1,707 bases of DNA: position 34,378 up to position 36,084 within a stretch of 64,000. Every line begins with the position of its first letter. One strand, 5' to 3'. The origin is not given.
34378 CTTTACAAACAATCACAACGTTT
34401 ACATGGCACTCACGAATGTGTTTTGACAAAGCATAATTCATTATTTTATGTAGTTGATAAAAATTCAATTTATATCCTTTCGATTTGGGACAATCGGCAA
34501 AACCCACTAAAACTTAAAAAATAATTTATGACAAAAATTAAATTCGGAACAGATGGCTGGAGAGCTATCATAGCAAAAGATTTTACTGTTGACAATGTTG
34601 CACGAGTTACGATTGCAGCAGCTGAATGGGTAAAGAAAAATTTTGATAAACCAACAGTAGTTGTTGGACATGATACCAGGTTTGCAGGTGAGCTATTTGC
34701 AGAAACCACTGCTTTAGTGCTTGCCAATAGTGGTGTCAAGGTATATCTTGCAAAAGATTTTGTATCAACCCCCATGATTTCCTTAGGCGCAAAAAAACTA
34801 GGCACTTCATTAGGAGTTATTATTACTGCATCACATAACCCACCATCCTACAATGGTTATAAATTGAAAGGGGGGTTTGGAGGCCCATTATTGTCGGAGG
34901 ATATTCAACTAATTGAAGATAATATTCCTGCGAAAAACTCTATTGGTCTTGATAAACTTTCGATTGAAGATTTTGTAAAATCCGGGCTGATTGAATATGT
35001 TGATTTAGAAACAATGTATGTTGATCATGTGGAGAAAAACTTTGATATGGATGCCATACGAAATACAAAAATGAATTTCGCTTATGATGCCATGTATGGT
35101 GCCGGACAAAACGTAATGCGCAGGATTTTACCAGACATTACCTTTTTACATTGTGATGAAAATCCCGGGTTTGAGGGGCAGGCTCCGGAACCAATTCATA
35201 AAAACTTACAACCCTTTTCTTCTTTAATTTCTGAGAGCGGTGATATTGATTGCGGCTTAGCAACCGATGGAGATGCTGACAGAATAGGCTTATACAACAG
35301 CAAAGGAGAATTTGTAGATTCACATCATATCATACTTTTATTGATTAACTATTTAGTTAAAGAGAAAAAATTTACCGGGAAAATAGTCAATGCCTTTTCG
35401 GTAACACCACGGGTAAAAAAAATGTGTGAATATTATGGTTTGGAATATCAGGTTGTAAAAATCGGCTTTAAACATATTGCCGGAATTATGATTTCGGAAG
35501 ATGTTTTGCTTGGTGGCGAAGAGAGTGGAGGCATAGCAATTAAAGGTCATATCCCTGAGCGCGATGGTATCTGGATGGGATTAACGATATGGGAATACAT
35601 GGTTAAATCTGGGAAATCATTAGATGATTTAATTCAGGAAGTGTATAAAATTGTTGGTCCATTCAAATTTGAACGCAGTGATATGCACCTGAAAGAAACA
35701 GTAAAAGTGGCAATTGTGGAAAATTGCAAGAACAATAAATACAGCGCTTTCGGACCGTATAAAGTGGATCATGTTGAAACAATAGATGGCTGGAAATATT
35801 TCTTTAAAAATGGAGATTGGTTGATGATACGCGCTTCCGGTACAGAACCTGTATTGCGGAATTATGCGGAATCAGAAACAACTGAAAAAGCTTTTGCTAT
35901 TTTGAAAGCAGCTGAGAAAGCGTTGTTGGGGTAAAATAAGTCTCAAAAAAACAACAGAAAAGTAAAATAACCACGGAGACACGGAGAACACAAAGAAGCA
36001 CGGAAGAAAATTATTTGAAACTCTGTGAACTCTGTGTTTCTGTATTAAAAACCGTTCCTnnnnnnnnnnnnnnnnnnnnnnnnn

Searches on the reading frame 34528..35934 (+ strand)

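Call 64: search_protein_families(library=padloc, proteins=[window:34528-35934:+], max_evalue=0.001)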
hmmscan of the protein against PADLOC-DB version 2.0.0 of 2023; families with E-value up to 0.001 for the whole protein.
window:34528-35934:+ (468 aa): 0 families

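Call 65: search_protein_families(library=pfam, proteins=[window:34528-35934:+], max_evalue=0.001)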
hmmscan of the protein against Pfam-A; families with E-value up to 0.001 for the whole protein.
window:34528-35934:+ (468 aa): 4 families
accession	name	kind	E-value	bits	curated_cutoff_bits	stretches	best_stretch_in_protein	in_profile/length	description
PF02878.22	PGM_PMM_I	-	1.1e-38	132.4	22.5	1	4-136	2-134/138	Phosphoglucomutase/phosphomannomutase, alpha/beta/alpha domain I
PF02880.22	PGM_PMM_III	-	1.2e-23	83.8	20.7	1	264-374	1-113/115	Phosphoglucomutase/phosphomannomutase, alpha/beta/alpha domain III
PF02879.22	PGM_PMM_II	-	4e-19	69.5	29.3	1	163-260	2-103/103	Phosphoglucomutase/phosphomannomutase, alpha/beta/alpha domain II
PF00408.26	PGM_PMM_IV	-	1.4e-09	38.3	23.1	1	414-457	21-59/68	Phosphoglucomutase/phosphomannomutase, C-terminal domain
